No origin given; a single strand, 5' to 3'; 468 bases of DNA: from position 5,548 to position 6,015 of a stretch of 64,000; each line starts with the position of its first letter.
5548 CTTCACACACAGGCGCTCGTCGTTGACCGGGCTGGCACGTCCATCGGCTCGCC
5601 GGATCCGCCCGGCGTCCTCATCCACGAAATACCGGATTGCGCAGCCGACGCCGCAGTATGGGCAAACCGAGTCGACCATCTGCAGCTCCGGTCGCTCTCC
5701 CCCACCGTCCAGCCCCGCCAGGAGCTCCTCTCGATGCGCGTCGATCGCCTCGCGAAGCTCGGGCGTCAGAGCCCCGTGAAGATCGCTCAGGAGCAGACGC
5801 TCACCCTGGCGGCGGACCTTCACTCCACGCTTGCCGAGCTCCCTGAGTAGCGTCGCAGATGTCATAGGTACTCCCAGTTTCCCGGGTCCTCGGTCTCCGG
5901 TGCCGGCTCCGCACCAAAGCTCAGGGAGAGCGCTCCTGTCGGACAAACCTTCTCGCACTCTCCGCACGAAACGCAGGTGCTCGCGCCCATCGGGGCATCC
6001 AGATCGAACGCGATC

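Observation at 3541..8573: NAD-linked formate dehydrogenase operon with a split alpha subunit, a NuoE-NuoF fusion and a leading HIT gene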

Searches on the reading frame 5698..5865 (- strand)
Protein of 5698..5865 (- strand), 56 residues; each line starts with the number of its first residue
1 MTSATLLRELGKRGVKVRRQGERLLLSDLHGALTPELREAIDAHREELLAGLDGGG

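Call 30: find_related_loci(query=A2, collection=metagenome_contigs, flank=6000)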
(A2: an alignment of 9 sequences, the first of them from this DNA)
Query A2 (56 aa) in metagenome_contigs; peptide patterns used: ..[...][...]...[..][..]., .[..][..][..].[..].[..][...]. (x = any residue, [..] = any of these).
600 stretches matched a pattern (row limit reached: there are more); 5 encode a relative of the query (tblastn E <= 1e-3); 5 distinct loci.
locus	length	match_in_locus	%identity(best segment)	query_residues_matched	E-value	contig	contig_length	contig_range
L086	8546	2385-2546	85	1-54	4e-25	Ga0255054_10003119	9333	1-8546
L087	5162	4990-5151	85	1-54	8e-25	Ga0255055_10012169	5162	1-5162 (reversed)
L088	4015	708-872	75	1-55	3e-23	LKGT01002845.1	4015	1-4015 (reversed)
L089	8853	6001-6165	75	1-55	3e-23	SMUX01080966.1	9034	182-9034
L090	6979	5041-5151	49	13-49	7e-6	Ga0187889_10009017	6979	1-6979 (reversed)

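Call 33: find_homologous_proteins(query=A2, max_evalue=10)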
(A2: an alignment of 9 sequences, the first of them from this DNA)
Query A2 (9 sequences) (56 aa, profile of the alignment): 1 proteins with E <= 10 among 1051 candidates.
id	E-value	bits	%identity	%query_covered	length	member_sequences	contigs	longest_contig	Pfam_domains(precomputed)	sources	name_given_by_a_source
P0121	1.9e-2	33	42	64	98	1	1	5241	PF18563.7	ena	-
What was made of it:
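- Tried and rejected: A word-indexed protein search with the docking-domain profile returned one weak hit (call 33).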

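Call 42: search_solved_structures(query=A3, max_evalue=10, show_alignments=5)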
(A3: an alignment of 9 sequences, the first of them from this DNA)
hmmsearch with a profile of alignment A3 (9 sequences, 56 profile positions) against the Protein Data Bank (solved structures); distinct sequences matched with E-value up to 10: 13.
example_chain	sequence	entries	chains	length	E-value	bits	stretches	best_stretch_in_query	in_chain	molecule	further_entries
5t7z_A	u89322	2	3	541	6.4e-07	32.3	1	3-52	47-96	EpoB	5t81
6cgo_A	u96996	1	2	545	1.3e-06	31.3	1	1-52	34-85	Condensation domain protein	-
8aqq_A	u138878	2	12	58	3.8e-06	29.9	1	1-52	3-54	AerJ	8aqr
2jug_A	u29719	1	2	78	0.00022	24.2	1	4-52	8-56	TubC protein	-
4ozs_A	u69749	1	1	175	0.0096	19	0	5-16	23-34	Alpha solenoid protein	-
9zvm_C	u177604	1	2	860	0.067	16.3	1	11-42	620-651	Maltodextrin-binding protein,Biotin carboxylase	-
8sdi_A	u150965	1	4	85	0.2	14.8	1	39-54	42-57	Tripartite motif-containing protein 45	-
8hz4_A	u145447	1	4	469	0.42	13.7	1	10-43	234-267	Biotin carboxylase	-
9eb7_A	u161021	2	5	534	0.58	13.3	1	10-42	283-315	Biotin carboxylase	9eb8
6rgn_A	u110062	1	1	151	0.72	13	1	31-48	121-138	DUF3120 domain-containing protein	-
9skh_E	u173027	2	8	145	0.76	12.9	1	1-23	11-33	2,4-diacetylphloroglucinol biosynthesis protein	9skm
7rhe_A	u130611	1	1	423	1.1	12.3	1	16-32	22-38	ROK family protein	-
8imq_A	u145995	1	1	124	1.6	11.8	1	35-51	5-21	Acidic protein MsyB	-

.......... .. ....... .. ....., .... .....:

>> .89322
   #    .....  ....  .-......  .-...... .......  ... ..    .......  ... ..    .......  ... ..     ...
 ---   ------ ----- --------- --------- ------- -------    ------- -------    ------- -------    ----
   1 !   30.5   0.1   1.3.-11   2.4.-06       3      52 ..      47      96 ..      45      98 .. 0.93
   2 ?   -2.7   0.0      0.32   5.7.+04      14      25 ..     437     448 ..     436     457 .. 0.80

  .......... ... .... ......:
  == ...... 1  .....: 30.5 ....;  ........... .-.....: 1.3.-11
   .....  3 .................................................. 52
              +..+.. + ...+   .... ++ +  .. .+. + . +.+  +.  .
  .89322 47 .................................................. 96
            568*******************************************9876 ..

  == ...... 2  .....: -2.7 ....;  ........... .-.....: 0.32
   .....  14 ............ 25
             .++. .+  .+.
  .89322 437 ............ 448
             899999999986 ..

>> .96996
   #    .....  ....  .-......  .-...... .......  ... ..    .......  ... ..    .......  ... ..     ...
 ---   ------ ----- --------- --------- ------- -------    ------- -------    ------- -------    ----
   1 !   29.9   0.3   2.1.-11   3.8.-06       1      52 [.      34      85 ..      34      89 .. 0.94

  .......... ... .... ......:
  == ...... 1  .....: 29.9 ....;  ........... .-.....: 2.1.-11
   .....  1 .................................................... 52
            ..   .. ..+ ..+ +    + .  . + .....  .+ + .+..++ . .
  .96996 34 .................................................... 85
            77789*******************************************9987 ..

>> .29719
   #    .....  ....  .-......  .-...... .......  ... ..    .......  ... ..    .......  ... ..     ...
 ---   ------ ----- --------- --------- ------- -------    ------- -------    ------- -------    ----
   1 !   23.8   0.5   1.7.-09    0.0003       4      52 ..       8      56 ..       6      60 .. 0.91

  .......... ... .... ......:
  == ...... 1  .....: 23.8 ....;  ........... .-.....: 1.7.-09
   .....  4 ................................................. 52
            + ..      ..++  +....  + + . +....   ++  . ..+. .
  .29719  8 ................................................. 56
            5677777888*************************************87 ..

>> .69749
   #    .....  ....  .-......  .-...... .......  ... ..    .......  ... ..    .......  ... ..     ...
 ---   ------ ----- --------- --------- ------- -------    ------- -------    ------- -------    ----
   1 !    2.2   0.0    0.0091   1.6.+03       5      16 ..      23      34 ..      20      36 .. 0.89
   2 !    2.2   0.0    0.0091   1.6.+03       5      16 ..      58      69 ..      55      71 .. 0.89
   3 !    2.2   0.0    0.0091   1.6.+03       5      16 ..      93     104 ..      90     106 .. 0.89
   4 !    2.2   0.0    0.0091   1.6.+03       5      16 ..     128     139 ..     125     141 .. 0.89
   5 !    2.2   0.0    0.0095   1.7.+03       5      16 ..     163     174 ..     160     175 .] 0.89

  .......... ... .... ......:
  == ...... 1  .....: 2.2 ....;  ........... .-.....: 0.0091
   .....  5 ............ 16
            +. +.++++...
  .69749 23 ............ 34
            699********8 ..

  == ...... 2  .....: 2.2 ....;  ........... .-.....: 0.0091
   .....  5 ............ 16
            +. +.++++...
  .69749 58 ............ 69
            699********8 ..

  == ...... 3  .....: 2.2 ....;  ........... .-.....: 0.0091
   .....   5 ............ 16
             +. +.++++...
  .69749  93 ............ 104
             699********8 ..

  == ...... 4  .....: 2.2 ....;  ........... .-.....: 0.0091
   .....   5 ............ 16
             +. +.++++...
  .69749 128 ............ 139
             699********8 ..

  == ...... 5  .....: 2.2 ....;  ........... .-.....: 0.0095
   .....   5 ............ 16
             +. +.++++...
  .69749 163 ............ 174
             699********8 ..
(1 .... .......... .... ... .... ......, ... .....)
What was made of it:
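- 5701..5865 (-): Beta-hairpin docking domain (TubC_N type), residues 1-55 of alpha-C. A profile search of PDB finds EpoB 5T7Z (6e-7), Bamb_5915 6CGO (1e-6), AerJ 8AQQ (4e-6) and TubC 2JUG (2e-4) (call 42).
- On Beta-hairpin docking domain (Pfam TubC_N, PF18563): PDB profile hits are EpoB, Bamb_5915, AerJ and TubC (call 42).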

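Call 46: predict_structure(alignment_id=A3)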
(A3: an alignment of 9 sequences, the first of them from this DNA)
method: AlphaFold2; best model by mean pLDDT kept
length: 56 residues; sequences in the alignment: 9
mean_pLDDT: 85.5   pTM: 0.60
mean pLDDT of the five models: 85.5, 84.3, 84.1, 83.8, 82.9
residues with pLDDT >= 90: 7; 70-90: 45; 50-70: 3; < 50: 1
segments of 3 or more residues with pLDDT < 50: none
pLDDT, mean of each block of 10 residues (from residue 1): 86 88 87 88 89 68
secondary structure, 60 per line:
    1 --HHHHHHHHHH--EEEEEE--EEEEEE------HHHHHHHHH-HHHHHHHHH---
elements in order: H3-12 E15-20 E23-28 H35-43 H45-53
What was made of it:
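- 5701..5865 (-): The AF2 model has pLDDT 85.5 and topology H3-12, E15-20, E23-28, H35-43, H45-53 (call 46).
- On Beta-hairpin docking domain (Pfam TubC_N, PF18563): The AF2 model has pLDDT 85.5 and topology H-E-E-H-H (call 46).
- The inserted sequence encodes a folded domain (call 46).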

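Call 47: search_protein_representatives(alignment_id=A3)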
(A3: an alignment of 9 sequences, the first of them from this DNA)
Query: 9 sequences, 56 profile positions. Proteins with E-value up to 0.001 (for the whole library): 1162; up to 1e-10: 10; up to 1e-30: 0. The best 150 are listed.
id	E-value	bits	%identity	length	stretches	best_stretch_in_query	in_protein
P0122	2.9e-26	107.2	-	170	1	1-56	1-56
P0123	1.6e-24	101.5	-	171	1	4-55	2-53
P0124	8.5e-13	64.0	-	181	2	1-49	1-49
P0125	2.6e-12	62.4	-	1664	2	1-52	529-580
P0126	8.0e-12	60.9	-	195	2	1-52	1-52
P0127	2.9e-11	59.1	-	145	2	5-55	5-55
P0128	4.6e-11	58.5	-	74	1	1-52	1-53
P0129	7.0e-11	57.9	-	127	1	1-54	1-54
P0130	7.8e-11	57.7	-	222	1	1-51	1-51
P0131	8.5e-11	57.6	-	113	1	1-53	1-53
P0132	1.6e-10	56.7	-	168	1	1-51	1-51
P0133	2.8e-10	56.0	-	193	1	1-51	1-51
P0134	3.5e-10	55.6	-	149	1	1-55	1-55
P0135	4.3e-10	55.4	-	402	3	6-41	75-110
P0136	4.4e-10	55.3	-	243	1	1-54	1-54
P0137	8.9e-10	54.4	-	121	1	1-54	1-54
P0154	8.6e-09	51.2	-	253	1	1-55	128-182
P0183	6.3e-08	48.4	-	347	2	1-55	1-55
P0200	1.1e-07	47.6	-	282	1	1-52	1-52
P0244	4.0e-07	45.8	-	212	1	1-52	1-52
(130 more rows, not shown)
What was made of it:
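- Tried and rejected: The exhaustive representative search worked instead (call 47).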

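Call 51: fold_search(model_id=the predicted structure, library=pdb)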
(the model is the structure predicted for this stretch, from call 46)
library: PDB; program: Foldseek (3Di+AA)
matches with E <= 10: 298; with E <= 0.001: 0
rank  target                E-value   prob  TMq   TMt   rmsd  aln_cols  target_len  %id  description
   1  5t81_A                1.2e-03  1.00  0.81  0.10   1.0        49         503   39  Rhombohedral crystal form of the EpoB NRPS cyclization-docking bidomain from Sorangium cellulosum (released 2016-11-09)
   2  5t81_B                3.1e-03  1.00  0.79  0.10   1.2        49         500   39  Rhombohedral crystal form of the EpoB NRPS cyclization-docking bidomain from Sorangium cellulosum (released 2016-11-09)
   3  6cgo_A                8.9e-03  1.00  0.84  0.10   1.2        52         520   38  Molecular basis for condensation domain-mediated chain release from the enacyloxin polyketide synthase (released 2019-02-27)
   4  8aqq_A                1.0e-02  1.00  0.87  0.84   1.1        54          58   30  SeMet-derived crystal structure of the N-terminal beta-hairpin docking (bHD) domain of the AerJ halogenase, from the a (released 2024-03-06)
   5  5t7z                  1.0e-02  1.00  0.76  0.10   1.4        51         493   37  Monoclinic crystal form of the EpoB NRPS cyclization-docking bidomain from Sorangium cellulosum (released 2016-11-09)
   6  2jug_MODEL_1_A        1.0e-02  0.99  0.51  0.41   3.5        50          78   34  Multienzyme Docking in Hybrid Megasynthetases (released 2007-12-11)
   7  6cgo_B                1.5e-02  1.00  0.84  0.10   1.2        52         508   38  Molecular basis for condensation domain-mediated chain release from the enacyloxin polyketide synthase (released 2019-02-27)
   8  6ews_MODEL_1_A        3.2e-02  1.00  0.80  0.72   1.8        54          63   18  Solution Structure of Rhabdopeptide NRPS Docking Domain Kj12A-NDD (released 2018-10-31)
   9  6ewu_MODEL_1_A        3.7e-02  1.00  0.75  0.68   1.5        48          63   21  Solution Structure of Rhabdopeptide NRPS Docking Domain Kj12C-NDD (released 2018-10-31)
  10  6ewt_MODEL_1_A        4.9e-02  1.00  0.87  0.79   1.3        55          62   20  Solution Structure of Rhabdopeptide NRPS Docking Domain Kj12B-NDD (released 2018-10-31)
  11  8k91_A                1.4e-01  0.93  0.59  0.06   2.9        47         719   30  CryoEM structure of LonC S582A hepatmer with Lysozyme (released 2024-08-07)
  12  6ewv_MODEL_1_A        2.9e-01  0.97  0.79  0.48   1.8        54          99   20  Solution Structure of Docking Domain Complex of RXP NRPS: Kj12C NDD - Kj12B CDD (released 2018-10-31)
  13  8k8v_A                3.1e-01  0.89  0.63  0.06   2.7        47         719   30  CryoEM structure of LonC protease hepatmer, apo state (released 2024-08-07)
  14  5ueb_A                4.8e-01  0.51  0.48  0.23   3.6        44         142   20  Novel crystal structure of a hypothetical protein from Neisseria gonorrhoeae (released 2017-01-18)
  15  5ueb_B                5.2e-01  0.47  0.48  0.23   3.6        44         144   20  Novel crystal structure of a hypothetical protein from Neisseria gonorrhoeae (released 2017-01-18)
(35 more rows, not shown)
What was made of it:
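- On Beta-hairpin docking domain (Pfam TubC_N, PF18563): The top 10 Foldseek PDB matches are all such domains, nine of them with rmsd 1.0-1.8 A; the TubC NMR model is at 3.5 A (call 51).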

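Call 85: search_protein_families(library=pfam, proteins=[P0124, P0126, P0130, P0131, P0135, P0137, P0154, P0183, P0200, P0244], max_evalue=0.001)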
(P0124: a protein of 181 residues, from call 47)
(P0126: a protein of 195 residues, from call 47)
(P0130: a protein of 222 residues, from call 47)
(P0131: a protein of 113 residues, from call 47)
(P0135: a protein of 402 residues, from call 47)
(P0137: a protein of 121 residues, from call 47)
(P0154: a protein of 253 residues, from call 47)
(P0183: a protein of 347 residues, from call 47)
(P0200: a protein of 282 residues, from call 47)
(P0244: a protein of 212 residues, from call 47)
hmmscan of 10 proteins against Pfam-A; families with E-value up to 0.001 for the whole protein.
P0124 (181 aa): 1 family
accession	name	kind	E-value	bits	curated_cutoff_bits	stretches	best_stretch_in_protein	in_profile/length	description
PF18563.6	TubC_N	-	1.6e-22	79.8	26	2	79-128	1-50/52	TubC N-terminal docking domain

P0126 (195 aa): 1 family
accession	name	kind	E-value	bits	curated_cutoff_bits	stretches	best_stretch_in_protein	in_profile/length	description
PF18563.6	TubC_N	-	1.4e-21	76.8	26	2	83-127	5-49/52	TubC N-terminal docking domain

P0130 (222 aa): 1 family
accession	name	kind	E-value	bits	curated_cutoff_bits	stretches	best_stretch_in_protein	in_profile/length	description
PF18563.6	TubC_N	-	2.7e-08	34.2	26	1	5-50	3-48/52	TubC N-terminal docking domain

P0131 (113 aa): 1 family
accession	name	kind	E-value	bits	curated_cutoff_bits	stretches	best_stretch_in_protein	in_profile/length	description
PF18563.6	TubC_N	-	4.7e-17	62.3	26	1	5-52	3-50/52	TubC N-terminal docking domain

P0135 (402 aa): 1 family
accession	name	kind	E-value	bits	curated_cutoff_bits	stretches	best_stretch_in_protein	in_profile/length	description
PF18563.6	TubC_N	-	4.1e-09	36.9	26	0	78-110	7-39/52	TubC N-terminal docking domain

P0137 (121 aa): 2 families
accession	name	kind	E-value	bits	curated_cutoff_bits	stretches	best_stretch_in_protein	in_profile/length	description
PF18563.6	TubC_N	-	3.5e-20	72.3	26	1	3-54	1-52/52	TubC N-terminal docking domain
PF12760.12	Zn_ribbon_IS1595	-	0.00015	22.1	25.4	1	65-86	21-43/46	Transposase zinc-ribbon domain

P0154 (253 aa): 1 family
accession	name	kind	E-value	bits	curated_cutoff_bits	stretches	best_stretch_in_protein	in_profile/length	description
PF18563.6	TubC_N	-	4.1e-10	40.1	26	1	132-181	3-52/52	TubC N-terminal docking domain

P0183 (347 aa): 1 family
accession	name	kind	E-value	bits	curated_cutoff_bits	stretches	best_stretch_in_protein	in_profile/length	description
PF18563.6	TubC_N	-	3.7e-22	78.6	26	2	6-53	4-51/52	TubC N-terminal docking domain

P0200 (282 aa): 1 family
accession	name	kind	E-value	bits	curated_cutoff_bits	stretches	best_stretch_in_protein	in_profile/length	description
PF18563.6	TubC_N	-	7.1e-15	55.3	26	1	6-52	4-50/52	TubC N-terminal docking domain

P0244 (212 aa): 1 family
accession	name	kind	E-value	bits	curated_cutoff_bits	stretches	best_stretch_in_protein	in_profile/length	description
PF18563.6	TubC_N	-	2.8e-14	53.4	26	1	3-53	1-51/52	TubC N-terminal docking domain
